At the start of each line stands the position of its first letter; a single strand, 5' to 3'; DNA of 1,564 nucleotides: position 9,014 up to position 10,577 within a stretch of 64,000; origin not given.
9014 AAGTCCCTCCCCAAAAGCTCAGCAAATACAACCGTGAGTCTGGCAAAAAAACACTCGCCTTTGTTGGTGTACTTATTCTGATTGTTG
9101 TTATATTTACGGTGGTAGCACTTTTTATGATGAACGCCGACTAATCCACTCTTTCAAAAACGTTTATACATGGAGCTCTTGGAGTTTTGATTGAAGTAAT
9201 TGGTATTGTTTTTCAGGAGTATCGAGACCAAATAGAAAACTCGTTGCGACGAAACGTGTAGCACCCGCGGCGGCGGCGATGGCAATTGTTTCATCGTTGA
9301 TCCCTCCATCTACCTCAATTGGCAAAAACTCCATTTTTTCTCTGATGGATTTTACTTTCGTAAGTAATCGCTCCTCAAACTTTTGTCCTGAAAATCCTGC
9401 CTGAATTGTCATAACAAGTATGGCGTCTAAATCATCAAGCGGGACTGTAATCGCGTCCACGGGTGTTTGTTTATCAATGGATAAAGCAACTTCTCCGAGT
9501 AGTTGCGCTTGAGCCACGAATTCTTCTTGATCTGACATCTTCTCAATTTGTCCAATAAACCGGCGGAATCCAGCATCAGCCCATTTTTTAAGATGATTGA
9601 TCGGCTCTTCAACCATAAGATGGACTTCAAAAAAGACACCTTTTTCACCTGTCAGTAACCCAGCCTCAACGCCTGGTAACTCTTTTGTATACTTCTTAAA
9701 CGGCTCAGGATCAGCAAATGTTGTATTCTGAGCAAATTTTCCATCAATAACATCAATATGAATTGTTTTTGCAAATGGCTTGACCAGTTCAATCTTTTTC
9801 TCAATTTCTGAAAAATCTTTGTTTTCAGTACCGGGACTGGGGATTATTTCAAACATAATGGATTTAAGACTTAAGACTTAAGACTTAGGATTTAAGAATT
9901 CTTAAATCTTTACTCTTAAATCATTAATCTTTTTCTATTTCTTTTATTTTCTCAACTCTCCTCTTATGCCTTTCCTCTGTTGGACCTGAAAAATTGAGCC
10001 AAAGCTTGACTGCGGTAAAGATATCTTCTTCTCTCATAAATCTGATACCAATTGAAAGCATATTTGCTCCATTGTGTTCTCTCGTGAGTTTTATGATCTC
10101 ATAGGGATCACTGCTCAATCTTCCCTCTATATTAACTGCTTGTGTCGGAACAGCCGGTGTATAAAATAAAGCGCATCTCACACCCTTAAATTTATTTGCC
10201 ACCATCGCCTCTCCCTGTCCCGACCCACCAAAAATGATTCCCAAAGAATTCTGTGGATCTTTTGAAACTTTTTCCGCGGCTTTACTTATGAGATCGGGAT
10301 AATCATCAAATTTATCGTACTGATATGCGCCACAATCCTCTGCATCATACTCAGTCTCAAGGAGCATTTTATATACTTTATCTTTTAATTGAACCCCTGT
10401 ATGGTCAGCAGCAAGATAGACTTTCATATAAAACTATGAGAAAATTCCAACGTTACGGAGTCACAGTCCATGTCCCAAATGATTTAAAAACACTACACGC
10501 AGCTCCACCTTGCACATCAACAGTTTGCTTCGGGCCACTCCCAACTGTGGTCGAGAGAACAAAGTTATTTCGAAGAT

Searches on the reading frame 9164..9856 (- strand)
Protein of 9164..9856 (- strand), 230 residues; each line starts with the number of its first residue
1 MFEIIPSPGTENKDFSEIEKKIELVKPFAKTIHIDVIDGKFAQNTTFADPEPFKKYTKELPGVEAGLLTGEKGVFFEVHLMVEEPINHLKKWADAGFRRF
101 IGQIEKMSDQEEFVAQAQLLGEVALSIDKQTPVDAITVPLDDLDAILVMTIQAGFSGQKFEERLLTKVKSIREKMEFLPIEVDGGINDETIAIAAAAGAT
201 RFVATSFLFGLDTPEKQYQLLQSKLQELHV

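Call 78: search_protein_families(library=pfam, proteins=[window:9164-9856:-], max_evalue=0.001)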
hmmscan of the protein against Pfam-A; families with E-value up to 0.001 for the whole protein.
window:9164-9856:- (230 aa): 2 families
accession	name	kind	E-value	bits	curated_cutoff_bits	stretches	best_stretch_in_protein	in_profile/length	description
PF00834.25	Ribul_P_3_epim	-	9.6e-34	116.9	21.1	1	13-209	9-198/198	Ribulose-phosphate 3 epimerase family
PF00977.27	His_biosynth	-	8.1e-05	22.6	23.6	0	142-207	42-104/228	Histidine biosynthesis protein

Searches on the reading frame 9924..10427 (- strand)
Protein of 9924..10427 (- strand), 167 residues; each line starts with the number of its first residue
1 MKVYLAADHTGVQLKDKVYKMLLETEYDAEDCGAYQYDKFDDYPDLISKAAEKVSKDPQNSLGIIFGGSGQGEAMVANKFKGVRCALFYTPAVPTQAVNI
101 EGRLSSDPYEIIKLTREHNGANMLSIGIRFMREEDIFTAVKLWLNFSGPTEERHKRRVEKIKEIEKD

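Call 78: search_protein_families(library=pfam, proteins=[window:9924-10427:-], max_evalue=0.001)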
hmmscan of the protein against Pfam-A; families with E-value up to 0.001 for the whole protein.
window:9924-10427:- (167 aa): 1 family
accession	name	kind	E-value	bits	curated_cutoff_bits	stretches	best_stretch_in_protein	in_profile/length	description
PF02502.23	LacAB_rpiB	-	6.2e-34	117.3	24.7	2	3-93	1-89/138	Ribose/Galactose Isomerase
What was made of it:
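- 9857..9932 (-): Second palindromic tandem-heptamer hairpin of the same build. It fills the spacer between rpiB (9924-10427) and rpe (9164-9856). Gene identities come from call 78.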
